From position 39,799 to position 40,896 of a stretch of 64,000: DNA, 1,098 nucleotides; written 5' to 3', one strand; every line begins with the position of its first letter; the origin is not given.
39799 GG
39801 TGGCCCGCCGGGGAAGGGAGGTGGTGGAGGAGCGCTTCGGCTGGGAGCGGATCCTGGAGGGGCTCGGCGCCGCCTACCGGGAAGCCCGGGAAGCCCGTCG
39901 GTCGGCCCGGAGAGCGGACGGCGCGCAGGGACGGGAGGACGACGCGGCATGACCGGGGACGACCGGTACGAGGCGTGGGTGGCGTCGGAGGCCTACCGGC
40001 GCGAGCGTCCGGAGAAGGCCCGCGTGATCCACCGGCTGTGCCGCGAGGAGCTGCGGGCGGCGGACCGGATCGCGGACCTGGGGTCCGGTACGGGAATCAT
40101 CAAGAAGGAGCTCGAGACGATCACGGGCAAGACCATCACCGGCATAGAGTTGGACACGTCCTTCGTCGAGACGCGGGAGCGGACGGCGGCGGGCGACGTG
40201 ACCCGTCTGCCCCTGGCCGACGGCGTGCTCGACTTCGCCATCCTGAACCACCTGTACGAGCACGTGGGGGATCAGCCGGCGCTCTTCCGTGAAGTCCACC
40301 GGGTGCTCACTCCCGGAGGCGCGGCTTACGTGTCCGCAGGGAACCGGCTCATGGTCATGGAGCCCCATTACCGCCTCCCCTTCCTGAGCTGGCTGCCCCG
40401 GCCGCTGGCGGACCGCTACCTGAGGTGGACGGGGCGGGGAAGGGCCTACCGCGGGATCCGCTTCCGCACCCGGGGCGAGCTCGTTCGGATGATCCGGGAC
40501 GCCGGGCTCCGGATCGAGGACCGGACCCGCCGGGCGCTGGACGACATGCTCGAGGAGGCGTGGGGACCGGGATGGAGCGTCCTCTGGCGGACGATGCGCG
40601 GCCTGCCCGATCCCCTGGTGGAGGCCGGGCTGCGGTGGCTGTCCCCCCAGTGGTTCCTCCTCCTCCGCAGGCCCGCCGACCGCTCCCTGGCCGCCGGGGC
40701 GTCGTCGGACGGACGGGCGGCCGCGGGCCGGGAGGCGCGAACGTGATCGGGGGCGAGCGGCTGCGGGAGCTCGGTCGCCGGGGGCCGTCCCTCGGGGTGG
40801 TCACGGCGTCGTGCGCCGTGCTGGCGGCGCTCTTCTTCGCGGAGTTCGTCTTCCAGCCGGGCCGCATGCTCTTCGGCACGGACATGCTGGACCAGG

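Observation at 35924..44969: rpoN-coupled 7-gene extracytoplasmic glycosylation cluster (2 polyprenyl-P sugar synthases, 2 GT-C-like proteins, flippase-like protein, GT4, methyltransferase)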

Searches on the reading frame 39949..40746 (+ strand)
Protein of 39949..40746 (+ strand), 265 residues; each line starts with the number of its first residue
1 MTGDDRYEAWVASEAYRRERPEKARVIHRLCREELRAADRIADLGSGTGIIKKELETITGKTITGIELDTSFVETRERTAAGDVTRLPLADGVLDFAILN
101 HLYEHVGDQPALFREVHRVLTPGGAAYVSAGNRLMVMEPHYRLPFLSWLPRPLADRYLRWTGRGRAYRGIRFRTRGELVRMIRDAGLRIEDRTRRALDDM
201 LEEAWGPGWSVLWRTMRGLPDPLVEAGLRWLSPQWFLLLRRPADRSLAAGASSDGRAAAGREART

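Call 6: search_protein_families(library=pfam, proteins=[window:39949-40746:+], max_evalue=0.01)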
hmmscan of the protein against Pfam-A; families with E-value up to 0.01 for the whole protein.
window:39949-40746:+ (265 aa): 7 families
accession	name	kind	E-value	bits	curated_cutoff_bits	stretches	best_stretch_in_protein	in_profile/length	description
PF08241.18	Methyltransf_11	-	5.2e-15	56.3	21.2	1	43-127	2-94/95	Methyltransferase domain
PF13489.12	Methyltransf_23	-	8.5e-15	55.3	27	1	16-189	1-161/164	Methyltransferase domain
PF13649.12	Methyltransf_25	-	1.6e-10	41.9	27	1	41-124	1-97/97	Methyltransferase domain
PF13847.12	Methyltransf_31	-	1.4e-07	31.8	27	1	37-132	3-113/145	Methyltransferase domain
PF08242.18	Methyltransf_12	-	2.4e-06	28.6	30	1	43-124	2-96/98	Methyltransferase domain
PF05148.21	Methyltransf_8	-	0.00018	21.9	27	1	36-129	71-157/219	Hypothetical methyltransferase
PF01209.24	Ubie_methyltran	-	0.0054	16.6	20.1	0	82-150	105-175/233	ubiE/COQ5 methyltransferase family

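Call 7: search_protein_families(library=ncbifam, proteins=[window:39949-40746:+], max_evalue=0.01)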
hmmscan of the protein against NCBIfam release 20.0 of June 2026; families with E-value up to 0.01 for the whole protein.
window:39949-40746:+ (265 aa): 15 families
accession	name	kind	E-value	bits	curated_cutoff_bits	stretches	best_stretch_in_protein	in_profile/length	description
NF045667.1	MTase_DVU1556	equivalog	2.5e-10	40.2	155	1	34-129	19-120/213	DVU_1556 family methyltransferase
NF001241.0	PRK00216.1-2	equivalog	4.9e-08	32.9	327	1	34-129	48-148/231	demethylmenaquinone methyltransferase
NF008823.0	PRK11873.1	subfamily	2.2e-07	30.6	263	1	36-129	76-182/272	arsenite methyltransferase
TIGR02072.1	BioC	equivalog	9.1e-06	25.6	184.95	1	36-129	33-133/244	malonyl-ACP O-methyltransferase BioC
TIGR01934.1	MenG_MenH_UbiE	subfamily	1.1e-05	24.9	158.35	1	36-129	38-142/223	ubiquinone/menaquinone biosynthesis methyltransferase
NF007610.0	PRK10258.1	equivalog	0.0001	21.7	342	1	36-129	41-139/251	malonyl-ACP O-methyltransferase BioC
TIGR01983.1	UbiG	equivalog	0.00013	21.4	102.95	1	38-135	50-158/228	bifunctional 2-polyprenyl-6-hydroxyphenol methylase/3-demethylubiquinol 3-O-methyltransferase UbiG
NF041537.1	ArsM_AhpD_UU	exception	0.00014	20.8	510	1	80-128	132-180/345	arsenite methyltransferase/AhpD domain selenoprotein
NF000499.2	Erm23S_rRNA_broad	equivalog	0.0017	17.8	212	1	25-79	10-64/244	23S ribosomal RNA methyltransferase Erm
NF043040.1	corrin_prot_MT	hypoth_equivalog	0.0022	17.5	180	0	24-81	32-84/216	corrinoid protein-associated methyltransferase CpaM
NF040539.1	AST_met_ArsM_2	exception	0.004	17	240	0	81-125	116-160/262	putative arsinothricin biosynthesis methyltransferase ArsM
TIGR02469.1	CbiT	equivalog_domain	0.0066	16.7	78.3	0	29-77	11-60/124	precorrin-6Y C5,15-methyltransferase (decarboxylating) subunit CbiT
NF001790.0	PRK00517.3-3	equivalog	0.0069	15.8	269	1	33-136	118-223/262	50S ribosomal protein L11 methyltransferase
NF001240.0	PRK00216.1-1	equivalog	0.007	15.4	378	0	35-129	61-169/251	bifunctional demethylmenaquinone methyltransferase/2-methoxy-6-polyprenyl-1,4-benzoquinol methylase UbiE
NF038099.1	AsSugarArsM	exception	0.0075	15.5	400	0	69-130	114-173/321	arsenosugar biosynthesis arsenite methyltransferase ArsM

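Call 48: search_solved_structures(query=window:39949-40746:+, max_evalue=0.01)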
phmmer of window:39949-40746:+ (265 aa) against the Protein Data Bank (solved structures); distinct sequences matched with E-value up to 0.01: 11.
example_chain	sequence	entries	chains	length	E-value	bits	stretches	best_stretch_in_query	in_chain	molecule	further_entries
3cjt_A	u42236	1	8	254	0.00011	24.8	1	21-134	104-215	Ribosomal protein L11 methyltransferase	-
1ufk_A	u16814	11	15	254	0.00014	24.5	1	22-134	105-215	TT0836 protein | Ribosomal protein L11 methyltransferase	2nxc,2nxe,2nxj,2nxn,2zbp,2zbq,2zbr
6f5z_A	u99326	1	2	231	0.0002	24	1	4-130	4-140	24-sterol C-methyltransferase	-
9w6x_A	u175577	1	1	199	0.00023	23.7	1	41-128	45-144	YtkW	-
3sm3_A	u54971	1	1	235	0.00033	23.2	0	30-129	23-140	SAM-dependent methyltransferases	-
3bus_A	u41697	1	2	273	0.001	21.6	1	33-128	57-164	Methyltransferase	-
7v6h_A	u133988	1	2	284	0.0016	21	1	34-126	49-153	Cyclopropane fatty-acyl-phospholipid synthase-like methyltransferase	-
8zc8_A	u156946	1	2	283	0.0053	19.3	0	34-128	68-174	MitM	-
21zq_A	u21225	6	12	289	0.0056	19.2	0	34-128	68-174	MitM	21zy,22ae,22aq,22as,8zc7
2yqz_A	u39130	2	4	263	0.0078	18.7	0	73-127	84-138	Hypothetical protein TTHA0223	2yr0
3dlc_A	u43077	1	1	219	0.0097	18.4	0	74-131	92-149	Putative S-adenosyl-L-methionine-dependent Methyltransferase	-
